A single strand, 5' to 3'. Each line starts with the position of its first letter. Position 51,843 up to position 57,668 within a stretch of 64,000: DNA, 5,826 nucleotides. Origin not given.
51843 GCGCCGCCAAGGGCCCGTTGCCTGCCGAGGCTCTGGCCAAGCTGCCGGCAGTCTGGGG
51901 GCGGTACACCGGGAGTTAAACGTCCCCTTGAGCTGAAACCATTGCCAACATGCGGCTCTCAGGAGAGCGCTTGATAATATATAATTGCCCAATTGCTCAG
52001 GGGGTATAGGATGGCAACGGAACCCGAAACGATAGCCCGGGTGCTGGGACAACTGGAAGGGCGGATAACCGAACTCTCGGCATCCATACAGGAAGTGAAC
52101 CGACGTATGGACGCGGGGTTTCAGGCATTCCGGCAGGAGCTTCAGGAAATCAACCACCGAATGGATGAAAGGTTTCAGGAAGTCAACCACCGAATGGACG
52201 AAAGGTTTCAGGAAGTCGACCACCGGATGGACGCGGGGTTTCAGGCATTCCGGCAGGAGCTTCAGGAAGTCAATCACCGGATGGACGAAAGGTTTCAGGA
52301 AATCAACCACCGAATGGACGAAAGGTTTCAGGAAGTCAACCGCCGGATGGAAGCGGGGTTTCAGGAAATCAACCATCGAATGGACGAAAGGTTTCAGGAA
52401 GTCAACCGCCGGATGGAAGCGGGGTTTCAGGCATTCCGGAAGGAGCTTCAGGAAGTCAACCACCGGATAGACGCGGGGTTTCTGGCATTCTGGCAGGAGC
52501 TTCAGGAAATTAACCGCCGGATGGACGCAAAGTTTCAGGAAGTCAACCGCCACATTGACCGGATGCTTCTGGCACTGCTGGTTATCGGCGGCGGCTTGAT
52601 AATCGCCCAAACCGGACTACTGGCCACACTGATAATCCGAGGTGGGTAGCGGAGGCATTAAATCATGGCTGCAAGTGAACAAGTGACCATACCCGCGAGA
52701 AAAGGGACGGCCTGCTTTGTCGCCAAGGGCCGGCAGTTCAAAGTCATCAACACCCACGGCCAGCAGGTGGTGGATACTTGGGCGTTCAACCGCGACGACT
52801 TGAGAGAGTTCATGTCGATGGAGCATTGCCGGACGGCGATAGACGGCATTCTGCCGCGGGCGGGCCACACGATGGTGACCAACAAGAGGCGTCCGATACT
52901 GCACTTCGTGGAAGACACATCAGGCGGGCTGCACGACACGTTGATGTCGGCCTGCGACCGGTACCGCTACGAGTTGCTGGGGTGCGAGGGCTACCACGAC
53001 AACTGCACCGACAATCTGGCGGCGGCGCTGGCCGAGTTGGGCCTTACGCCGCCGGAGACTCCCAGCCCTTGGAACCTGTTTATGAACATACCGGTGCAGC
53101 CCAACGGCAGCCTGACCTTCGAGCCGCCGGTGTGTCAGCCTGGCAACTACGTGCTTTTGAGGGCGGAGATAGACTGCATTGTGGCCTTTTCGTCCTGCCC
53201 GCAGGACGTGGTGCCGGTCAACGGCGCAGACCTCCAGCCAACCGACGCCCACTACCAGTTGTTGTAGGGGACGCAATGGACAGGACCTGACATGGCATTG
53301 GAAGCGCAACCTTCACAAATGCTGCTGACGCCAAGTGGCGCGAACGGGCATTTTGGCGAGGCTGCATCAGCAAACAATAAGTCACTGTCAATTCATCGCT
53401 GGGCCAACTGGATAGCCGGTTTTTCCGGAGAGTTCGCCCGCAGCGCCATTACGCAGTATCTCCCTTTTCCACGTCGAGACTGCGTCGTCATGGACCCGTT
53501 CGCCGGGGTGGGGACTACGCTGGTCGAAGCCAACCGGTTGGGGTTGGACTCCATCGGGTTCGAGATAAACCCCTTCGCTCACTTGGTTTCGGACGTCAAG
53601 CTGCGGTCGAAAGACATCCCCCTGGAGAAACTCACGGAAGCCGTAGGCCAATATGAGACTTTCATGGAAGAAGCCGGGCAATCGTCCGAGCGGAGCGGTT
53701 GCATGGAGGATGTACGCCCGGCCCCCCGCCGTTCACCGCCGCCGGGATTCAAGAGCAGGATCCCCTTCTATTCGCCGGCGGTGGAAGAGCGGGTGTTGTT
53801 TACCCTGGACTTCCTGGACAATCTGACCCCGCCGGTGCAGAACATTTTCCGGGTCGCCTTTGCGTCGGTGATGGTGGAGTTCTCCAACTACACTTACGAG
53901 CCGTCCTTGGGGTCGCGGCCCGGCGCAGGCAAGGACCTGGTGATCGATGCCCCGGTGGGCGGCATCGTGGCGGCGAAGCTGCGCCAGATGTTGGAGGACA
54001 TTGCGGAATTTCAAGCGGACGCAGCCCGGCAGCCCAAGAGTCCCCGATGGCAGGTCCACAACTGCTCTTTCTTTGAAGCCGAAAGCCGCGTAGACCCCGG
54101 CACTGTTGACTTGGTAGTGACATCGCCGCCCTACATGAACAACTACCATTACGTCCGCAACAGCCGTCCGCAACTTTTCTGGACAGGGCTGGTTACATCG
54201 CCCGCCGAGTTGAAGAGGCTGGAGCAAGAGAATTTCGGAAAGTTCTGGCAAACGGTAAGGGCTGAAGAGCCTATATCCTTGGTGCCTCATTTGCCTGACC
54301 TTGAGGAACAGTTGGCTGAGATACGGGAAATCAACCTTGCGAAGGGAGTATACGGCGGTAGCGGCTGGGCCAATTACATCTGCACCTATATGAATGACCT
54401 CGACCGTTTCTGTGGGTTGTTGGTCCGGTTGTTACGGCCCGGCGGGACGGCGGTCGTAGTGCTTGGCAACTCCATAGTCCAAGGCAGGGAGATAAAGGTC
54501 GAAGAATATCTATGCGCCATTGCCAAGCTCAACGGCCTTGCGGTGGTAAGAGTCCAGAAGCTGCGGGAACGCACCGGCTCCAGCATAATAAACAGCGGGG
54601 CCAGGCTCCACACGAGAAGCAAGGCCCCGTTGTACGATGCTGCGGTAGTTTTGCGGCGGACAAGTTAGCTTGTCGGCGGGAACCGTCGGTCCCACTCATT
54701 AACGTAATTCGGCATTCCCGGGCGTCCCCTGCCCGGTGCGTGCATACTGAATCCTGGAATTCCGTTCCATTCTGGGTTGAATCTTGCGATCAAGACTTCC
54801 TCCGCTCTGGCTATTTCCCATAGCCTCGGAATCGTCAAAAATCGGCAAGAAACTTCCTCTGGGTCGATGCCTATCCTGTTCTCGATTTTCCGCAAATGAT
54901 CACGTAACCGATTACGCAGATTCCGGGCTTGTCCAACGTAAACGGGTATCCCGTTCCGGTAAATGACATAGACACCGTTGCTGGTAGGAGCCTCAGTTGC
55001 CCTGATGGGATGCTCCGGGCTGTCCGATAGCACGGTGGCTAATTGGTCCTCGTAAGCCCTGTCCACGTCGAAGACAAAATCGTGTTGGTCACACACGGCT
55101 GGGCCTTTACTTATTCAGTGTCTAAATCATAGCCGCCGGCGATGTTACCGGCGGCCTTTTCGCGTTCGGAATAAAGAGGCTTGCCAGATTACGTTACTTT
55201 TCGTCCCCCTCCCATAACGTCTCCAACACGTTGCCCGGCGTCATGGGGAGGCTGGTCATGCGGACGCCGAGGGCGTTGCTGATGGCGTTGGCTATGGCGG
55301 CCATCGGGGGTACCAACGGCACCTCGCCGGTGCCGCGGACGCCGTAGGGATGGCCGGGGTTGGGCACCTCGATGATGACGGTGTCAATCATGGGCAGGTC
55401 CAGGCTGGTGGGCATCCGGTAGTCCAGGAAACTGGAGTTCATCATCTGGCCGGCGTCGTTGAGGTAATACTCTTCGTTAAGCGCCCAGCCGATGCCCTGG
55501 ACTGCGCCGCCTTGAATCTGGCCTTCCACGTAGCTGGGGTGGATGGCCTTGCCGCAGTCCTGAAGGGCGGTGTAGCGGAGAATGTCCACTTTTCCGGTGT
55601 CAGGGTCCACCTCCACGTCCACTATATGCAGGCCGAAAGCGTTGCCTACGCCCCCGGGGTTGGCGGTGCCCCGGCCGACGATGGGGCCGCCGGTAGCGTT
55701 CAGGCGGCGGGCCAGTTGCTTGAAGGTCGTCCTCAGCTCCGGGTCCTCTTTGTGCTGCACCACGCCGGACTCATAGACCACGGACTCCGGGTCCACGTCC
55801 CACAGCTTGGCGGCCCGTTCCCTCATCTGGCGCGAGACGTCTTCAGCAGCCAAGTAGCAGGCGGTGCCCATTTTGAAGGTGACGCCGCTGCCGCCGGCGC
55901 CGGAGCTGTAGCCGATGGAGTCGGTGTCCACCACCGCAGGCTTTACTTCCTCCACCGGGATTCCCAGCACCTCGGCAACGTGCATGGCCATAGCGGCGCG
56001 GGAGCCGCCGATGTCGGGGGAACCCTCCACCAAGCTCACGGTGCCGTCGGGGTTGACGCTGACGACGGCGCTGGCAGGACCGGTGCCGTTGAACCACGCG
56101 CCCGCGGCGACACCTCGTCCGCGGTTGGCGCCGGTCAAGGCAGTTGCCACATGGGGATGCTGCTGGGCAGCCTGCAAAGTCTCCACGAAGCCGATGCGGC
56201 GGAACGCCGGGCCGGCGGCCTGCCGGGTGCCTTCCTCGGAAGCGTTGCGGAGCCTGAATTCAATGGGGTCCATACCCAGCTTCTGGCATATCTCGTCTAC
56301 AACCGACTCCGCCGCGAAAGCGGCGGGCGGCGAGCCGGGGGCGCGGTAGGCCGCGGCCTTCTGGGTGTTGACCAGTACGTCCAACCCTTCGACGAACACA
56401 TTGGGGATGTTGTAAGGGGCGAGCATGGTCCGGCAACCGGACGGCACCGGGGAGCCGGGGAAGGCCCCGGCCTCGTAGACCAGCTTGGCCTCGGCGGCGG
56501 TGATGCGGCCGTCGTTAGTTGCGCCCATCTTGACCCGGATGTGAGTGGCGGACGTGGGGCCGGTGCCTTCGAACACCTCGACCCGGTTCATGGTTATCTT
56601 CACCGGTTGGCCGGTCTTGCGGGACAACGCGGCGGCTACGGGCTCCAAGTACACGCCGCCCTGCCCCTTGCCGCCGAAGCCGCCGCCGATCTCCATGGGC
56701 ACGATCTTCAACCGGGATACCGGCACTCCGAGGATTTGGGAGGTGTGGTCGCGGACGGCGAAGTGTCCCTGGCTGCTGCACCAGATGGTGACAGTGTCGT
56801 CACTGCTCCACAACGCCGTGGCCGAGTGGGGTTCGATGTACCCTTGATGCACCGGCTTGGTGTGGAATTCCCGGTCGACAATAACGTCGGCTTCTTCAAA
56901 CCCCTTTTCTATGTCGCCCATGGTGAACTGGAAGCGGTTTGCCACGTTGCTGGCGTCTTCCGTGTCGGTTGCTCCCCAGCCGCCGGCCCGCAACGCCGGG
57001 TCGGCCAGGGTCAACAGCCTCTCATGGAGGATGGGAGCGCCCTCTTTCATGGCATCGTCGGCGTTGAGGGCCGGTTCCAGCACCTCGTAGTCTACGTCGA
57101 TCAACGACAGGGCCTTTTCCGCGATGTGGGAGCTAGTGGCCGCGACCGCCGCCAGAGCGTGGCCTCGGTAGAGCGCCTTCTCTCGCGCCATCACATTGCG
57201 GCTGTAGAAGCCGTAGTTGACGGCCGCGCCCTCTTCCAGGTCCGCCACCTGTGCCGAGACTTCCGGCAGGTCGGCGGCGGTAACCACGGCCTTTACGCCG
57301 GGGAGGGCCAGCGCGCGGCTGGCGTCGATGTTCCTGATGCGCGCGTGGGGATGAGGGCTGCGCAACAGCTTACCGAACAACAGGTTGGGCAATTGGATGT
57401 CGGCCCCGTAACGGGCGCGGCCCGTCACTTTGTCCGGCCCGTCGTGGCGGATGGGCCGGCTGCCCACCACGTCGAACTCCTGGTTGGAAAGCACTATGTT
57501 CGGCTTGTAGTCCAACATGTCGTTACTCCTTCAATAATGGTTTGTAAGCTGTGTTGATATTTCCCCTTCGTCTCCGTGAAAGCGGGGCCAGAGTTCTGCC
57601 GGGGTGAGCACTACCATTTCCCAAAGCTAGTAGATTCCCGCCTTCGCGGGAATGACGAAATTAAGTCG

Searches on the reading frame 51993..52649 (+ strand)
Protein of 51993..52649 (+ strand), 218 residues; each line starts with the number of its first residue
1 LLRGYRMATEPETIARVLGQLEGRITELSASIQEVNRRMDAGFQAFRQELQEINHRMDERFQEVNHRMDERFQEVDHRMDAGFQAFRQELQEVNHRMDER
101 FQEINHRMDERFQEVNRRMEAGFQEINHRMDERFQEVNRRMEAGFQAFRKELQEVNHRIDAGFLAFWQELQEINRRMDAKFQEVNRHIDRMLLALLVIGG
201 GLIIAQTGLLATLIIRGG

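Call 74: search_protein_families(library=padloc, proteins=[window:51993-52649:+], max_evalue=0.00001)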
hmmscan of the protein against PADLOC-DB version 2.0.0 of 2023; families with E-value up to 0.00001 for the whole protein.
window:51993-52649:+ (218 aa): 7 families
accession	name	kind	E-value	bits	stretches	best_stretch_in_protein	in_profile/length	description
PDLC00638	ZorA2|ZorA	-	1.8e-08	31.7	1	16-202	341-521/545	MotA/ExbB/TolQ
PDLC00648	ZorA3|ZorA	-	9.5e-08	29.2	1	17-189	313-482/692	MotA/ExbB/TolQ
PDLC00640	ZorA2|ZorA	-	2.5e-07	27.7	1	19-195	392-562/590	MotA/ExbB/TolQ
PDLC00647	ZorA3|ZorA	-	6.4e-07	26.2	1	27-185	417-577/780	MotA/ExbB/TolQ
PDLC03841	LeoBC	-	6.6e-07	26.8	1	19-206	300-470/601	-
PDLC00605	ZorA1|ZorA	-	1.9e-06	24.5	0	12-97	445-527/700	MotA/ExbB/TolQ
PDLC00601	ZorA1|ZorA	-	3.6e-06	23.9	1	31-187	323-479/699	MotA/ExbB/TolQ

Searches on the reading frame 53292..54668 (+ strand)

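Call 74: search_protein_families(library=padloc, proteins=[window:53292-54668:+], max_evalue=0.00001)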
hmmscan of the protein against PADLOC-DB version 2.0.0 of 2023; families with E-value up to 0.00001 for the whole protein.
window:53292-54668:+ (458 aa): 28 families (the best 25 are shown)
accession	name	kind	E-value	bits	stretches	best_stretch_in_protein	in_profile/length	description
PDLC03224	MTase_II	-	1.3e-31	108.1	1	28-436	61-464/481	Type II methyltransferase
PDLC03306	MTase_II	-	2.2e-20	71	2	25-107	21-98/422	Type II methyltransferase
PDLC03322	MTase_II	-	3e-17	60.6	1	27-408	30-392/446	Type II methyltransferase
PDLC03389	MTase_II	-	4.7e-17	59.8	2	28-112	50-130/445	Type II methyltransferase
PDLC03364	MTase_II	-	4.8e-16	56.7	1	33-105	31-101/380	Type II methyltransferase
PDLC03362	MTase_II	-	1.3e-14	51.9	2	32-122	41-127/438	Type II methyltransferase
PDLC03239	MTase_II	-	2e-14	51.2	1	46-115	77-143/442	Type II methyltransferase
PDLC03353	MTase_II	-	1.1e-13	49.4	1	39-94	188-240/260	Type II methyltransferase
PDLC03377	MTase_II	-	1.3e-12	45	1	26-117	84-176/504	Type II methyltransferase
PDLC03325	MTase_II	-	3.7e-12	43.7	1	61-109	90-138/426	Type II methyltransferase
PDLC03249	MTase_II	-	1.3e-10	38.8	1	64-110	140-186/541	Type II methyltransferase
PDLC03380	MTase_II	-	2.1e-10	38.4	1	34-114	31-106/393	Type II methyltransferase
PDLC03369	MTase_II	-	2.6e-10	37.7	1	30-125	110-203/532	Type II methyltransferase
PDLC03351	MTase_II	-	1.7e-09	35.3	1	43-104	126-188/348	Type II methyltransferase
PDLC04134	mad2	-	3.1e-09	34.2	0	245-428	329-429/492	mads_2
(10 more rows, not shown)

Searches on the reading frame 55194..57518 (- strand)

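Call 47: search_protein_families(library=pfam, proteins=[window:55194-57518:-], max_evalue=0.001)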
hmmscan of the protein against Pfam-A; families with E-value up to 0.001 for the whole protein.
window:55194-57518:- (774 aa): 3 families
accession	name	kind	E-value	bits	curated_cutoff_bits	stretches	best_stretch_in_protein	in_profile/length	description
PF02738.23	MoCoBD_1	-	4e-70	236.1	27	1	188-426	5-244/244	Molybdopterin cofactor-binding domain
PF20256.3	MoCoBD_2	-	2.2e-65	221.4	27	1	463-709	22-283/283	Molybdopterin cofactor-binding domain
PF01315.27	Ald_Xan_dh_C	-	9.5e-29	100.4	31.3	1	32-147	1-109/110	Aldehyde oxidase and xanthine dehydrogenase, a/b hammerhead domain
